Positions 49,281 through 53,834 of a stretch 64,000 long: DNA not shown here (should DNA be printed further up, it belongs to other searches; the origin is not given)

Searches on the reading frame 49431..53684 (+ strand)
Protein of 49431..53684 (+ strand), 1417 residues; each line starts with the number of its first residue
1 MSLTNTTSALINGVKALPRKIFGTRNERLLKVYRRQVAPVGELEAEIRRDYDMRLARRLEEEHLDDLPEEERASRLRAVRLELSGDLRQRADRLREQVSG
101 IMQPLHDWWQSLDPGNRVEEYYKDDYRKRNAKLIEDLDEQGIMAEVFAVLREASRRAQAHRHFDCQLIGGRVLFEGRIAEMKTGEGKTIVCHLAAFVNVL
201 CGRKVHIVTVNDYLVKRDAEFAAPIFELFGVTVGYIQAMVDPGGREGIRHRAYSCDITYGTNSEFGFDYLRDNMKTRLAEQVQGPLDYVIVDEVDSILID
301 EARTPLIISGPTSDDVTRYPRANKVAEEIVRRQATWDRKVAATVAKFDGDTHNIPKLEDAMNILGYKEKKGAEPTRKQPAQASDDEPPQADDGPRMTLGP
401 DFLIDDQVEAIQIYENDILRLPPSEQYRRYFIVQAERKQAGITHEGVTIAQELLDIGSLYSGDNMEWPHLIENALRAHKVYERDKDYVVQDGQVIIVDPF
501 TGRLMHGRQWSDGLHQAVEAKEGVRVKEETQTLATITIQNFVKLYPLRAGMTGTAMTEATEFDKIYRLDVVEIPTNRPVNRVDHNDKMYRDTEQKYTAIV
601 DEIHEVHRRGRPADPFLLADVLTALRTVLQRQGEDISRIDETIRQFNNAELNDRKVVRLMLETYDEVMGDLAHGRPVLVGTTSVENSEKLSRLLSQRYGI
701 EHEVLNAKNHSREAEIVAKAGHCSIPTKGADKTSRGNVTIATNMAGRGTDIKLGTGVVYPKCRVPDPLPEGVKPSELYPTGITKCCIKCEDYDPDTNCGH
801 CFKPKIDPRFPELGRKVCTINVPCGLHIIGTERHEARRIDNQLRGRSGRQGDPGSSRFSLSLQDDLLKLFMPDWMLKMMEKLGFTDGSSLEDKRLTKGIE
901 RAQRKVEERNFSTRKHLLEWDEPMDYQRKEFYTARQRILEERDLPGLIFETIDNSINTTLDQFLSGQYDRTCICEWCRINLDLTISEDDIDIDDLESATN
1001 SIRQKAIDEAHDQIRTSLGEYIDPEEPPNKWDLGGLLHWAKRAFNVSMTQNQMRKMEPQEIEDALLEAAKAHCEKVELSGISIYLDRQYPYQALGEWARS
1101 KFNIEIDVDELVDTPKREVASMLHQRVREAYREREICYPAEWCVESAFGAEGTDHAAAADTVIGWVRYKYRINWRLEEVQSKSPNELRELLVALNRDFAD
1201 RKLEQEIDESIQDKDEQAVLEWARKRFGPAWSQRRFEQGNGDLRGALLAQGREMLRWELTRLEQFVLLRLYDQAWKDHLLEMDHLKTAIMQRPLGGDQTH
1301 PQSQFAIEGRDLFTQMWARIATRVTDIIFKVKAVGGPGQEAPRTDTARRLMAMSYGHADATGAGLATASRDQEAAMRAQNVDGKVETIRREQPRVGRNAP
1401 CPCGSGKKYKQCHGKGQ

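Call 11: search_protein_families(library=pfam, proteins=[window:49431-53684:+], max_evalue=0.001)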
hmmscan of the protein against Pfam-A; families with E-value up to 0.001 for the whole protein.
window:49431-53684:+ (1417 aa): 6 families
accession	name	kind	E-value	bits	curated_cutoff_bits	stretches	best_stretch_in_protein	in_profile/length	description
PF07517.20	SecA_DEAD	-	3.2e-97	325.7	24.6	1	99-562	50-289/290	SecA DEAD-like domain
PF21090.3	P-loop_SecA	-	9.4e-67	225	27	2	666-887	25-205/205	SecA P-loop domain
PF07516.18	SecA_SW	-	4.1e-38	131.9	26.7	2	890-967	2-80/200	SecA Wing and Scaffold domain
PF01043.26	SecA_PP_bind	-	1.8e-33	115.9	23.5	1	427-519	18-110/110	SecA preprotein cross-linking domain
PF02810.21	SEC-C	-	1.3e-09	38.2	20.4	1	1397-1415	1-19/19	SEC-C motif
PF00270.35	DEAD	-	6.6e-05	23.1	26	0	178-299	18-131/167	DEAD/DEAH box helicase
